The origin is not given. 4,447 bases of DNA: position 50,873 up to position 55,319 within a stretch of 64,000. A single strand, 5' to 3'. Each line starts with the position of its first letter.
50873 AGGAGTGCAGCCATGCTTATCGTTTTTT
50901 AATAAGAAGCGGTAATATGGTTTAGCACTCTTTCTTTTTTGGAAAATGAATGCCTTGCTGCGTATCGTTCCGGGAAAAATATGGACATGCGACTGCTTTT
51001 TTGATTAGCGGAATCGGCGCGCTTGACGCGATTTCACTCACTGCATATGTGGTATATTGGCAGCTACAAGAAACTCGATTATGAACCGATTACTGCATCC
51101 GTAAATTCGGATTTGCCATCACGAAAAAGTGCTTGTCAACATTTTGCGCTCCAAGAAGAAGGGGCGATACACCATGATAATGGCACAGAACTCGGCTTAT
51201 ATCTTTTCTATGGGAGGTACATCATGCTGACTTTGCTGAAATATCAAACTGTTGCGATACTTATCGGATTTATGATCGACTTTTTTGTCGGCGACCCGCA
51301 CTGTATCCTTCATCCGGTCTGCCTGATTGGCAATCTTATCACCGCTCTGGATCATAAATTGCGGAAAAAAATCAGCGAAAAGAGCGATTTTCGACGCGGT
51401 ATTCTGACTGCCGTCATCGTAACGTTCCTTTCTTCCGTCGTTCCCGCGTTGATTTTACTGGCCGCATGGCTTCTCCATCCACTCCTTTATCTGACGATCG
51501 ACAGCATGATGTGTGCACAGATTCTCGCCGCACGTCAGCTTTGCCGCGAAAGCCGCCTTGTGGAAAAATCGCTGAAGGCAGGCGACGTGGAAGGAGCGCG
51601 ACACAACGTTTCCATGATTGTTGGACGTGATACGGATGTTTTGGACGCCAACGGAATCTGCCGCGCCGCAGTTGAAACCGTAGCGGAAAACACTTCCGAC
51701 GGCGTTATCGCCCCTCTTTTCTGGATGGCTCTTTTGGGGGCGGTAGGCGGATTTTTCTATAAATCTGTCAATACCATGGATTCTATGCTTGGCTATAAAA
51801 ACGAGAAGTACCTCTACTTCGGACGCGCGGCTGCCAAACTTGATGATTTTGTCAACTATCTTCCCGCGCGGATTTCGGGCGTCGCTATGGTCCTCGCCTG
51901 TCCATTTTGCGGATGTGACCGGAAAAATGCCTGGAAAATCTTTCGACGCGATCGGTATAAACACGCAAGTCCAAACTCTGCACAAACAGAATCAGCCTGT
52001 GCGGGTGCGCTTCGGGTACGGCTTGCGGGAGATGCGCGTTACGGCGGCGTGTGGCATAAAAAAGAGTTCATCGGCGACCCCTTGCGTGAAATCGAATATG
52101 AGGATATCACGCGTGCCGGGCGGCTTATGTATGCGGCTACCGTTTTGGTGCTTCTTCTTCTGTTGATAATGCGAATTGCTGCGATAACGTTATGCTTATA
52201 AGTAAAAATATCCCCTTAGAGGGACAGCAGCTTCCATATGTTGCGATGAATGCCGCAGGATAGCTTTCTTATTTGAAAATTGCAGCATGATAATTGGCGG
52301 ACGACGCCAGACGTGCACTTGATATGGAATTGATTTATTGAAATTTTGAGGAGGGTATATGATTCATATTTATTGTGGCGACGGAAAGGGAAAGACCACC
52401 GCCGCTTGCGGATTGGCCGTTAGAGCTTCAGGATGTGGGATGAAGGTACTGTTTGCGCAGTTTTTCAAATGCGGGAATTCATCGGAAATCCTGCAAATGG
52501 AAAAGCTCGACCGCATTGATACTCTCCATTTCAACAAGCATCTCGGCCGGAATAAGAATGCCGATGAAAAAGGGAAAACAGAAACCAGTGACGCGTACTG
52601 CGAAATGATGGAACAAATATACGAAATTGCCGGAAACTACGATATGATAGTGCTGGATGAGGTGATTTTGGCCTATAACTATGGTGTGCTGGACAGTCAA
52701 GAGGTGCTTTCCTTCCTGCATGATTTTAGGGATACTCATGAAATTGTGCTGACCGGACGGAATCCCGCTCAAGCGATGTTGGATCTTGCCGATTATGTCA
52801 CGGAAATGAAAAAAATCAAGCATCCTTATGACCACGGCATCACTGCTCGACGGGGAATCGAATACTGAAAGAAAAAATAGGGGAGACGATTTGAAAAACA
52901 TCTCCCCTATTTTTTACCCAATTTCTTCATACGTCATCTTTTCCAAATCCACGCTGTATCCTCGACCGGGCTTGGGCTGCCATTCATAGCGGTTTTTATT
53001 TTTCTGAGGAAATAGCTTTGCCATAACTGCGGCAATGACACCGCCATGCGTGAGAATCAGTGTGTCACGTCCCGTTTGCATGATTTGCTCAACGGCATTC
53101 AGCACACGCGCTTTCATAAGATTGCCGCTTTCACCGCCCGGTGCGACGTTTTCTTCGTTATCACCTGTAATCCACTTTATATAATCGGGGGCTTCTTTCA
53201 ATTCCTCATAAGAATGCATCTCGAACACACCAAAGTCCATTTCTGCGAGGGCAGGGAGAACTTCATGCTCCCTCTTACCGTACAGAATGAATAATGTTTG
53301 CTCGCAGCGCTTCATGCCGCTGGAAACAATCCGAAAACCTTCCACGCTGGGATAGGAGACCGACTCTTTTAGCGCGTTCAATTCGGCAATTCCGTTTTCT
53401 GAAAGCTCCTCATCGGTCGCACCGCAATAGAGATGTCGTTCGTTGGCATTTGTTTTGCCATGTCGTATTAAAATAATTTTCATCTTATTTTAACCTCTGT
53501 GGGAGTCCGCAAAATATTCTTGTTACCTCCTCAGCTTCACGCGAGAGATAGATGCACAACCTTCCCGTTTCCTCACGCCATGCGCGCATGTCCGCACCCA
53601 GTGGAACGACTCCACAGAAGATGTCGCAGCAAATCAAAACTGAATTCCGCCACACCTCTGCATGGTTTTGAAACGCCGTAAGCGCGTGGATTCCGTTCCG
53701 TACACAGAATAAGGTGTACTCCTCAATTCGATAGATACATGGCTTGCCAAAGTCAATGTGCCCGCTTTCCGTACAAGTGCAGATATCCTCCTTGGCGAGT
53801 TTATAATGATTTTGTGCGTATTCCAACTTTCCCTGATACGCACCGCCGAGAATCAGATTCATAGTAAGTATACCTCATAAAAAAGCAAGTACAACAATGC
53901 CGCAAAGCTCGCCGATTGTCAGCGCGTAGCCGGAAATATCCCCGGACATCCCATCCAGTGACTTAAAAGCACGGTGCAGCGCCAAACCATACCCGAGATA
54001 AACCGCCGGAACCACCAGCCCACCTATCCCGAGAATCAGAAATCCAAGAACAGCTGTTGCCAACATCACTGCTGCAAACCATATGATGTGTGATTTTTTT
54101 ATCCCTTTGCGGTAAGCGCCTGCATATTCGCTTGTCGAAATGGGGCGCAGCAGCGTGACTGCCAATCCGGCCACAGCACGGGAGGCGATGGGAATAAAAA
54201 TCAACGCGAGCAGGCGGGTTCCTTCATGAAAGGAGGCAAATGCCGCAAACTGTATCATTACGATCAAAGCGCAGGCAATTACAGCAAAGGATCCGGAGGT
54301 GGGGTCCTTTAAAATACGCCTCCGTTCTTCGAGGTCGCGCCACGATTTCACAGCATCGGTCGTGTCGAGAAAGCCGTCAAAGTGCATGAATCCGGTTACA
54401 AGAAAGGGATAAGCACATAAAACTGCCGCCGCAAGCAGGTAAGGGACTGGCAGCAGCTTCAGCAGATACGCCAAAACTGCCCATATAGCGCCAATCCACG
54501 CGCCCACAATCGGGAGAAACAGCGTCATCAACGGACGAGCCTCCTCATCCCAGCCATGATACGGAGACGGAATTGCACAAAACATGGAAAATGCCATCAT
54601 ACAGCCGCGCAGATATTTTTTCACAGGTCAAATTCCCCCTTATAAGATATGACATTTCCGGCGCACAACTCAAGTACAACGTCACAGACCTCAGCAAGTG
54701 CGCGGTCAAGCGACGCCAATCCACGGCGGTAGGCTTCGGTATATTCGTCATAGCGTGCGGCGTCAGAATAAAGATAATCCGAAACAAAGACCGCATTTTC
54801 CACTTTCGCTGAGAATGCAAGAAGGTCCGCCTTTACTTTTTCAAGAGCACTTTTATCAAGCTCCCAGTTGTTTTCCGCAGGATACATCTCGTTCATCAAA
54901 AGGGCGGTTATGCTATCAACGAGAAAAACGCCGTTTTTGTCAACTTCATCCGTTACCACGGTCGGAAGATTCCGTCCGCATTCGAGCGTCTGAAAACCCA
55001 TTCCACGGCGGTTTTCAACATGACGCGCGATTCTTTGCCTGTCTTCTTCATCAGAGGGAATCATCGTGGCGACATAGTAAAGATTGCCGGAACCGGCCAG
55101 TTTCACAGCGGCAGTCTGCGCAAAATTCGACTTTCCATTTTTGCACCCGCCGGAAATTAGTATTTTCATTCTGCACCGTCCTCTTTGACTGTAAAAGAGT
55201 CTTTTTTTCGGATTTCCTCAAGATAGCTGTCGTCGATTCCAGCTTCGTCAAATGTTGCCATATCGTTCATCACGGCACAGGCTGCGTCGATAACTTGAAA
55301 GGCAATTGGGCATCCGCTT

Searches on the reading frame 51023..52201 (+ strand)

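Call 13: search_protein_families(library=pfam, proteins=[window:51023-52201:+])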
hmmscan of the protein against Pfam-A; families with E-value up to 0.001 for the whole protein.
window:51023-52201:+ (392 aa): 1 family
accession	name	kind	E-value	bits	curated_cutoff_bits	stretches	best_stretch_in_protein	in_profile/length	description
PF03186.18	CobD_Cbib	-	1.1e-104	350.1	34.4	1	80-369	2-282/282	CobD/Cbib protein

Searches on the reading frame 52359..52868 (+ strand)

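Call 13: search_protein_families(library=pfam, proteins=[window:52359-52868:+])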
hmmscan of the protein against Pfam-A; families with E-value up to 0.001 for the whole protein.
window:52359-52868:+ (169 aa): 1 family
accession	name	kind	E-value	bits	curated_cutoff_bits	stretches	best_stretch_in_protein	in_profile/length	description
PF02572.21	CobA_CobO_BtuR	-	4.1e-53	180.6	25.7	1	1-169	4-172/172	ATP:corrinoid adenosyltransferase BtuR/CobO/CobP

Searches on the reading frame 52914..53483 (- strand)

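Call 13: search_protein_families(library=pfam, proteins=[window:52914-53483:-])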
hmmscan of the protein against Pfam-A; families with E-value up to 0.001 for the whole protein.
window:52914-53483:- (189 aa): 1 family
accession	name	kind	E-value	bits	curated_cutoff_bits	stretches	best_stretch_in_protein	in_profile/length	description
PF00300.27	His_Phos_1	-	2.1e-33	116.1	21.7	1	3-171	1-172/194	Histidine phosphatase superfamily (branch 1)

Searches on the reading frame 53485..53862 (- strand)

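Call 13: search_protein_families(library=pfam, proteins=[window:53485-53862:-])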
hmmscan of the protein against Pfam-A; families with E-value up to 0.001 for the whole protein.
window:53485-53862:- (125 aa): 1 family
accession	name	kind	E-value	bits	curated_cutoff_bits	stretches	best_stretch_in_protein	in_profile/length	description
PF02283.22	CobU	-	5.4e-07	29.8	27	1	68-124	112-168/168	Cobinamide kinase / cobinamide phosphate guanyltransferase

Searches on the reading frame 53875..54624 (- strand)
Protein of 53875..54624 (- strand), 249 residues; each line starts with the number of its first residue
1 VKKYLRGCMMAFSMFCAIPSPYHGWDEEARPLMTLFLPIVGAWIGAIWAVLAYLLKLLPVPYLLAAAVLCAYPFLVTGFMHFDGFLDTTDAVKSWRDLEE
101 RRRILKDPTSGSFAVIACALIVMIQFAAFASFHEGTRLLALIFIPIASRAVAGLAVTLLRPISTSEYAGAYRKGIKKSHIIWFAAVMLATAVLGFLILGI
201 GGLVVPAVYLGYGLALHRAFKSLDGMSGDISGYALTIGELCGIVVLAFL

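Call 14: search_protein_families(library=pfam, proteins=[window:53875-54624:-])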
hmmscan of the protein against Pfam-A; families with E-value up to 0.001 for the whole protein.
window:53875-54624:- (249 aa): 1 family
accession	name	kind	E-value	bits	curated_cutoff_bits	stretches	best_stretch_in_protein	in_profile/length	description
PF02654.20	CobS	-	7e-39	134.6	23.2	1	11-242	1-205/207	Cobalamin-5-phosphate synthase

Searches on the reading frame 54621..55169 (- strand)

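Call 14: search_protein_families(library=pfam, proteins=[window:54621-55169:-])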
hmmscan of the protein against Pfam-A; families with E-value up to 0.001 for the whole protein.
window:54621-55169:- (182 aa): 1 family
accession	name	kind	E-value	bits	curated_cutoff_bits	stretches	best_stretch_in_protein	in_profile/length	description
PF02283.22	CobU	-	4.3e-28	98.4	27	1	3-173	1-165/168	Cobinamide kinase / cobinamide phosphate guanyltransferase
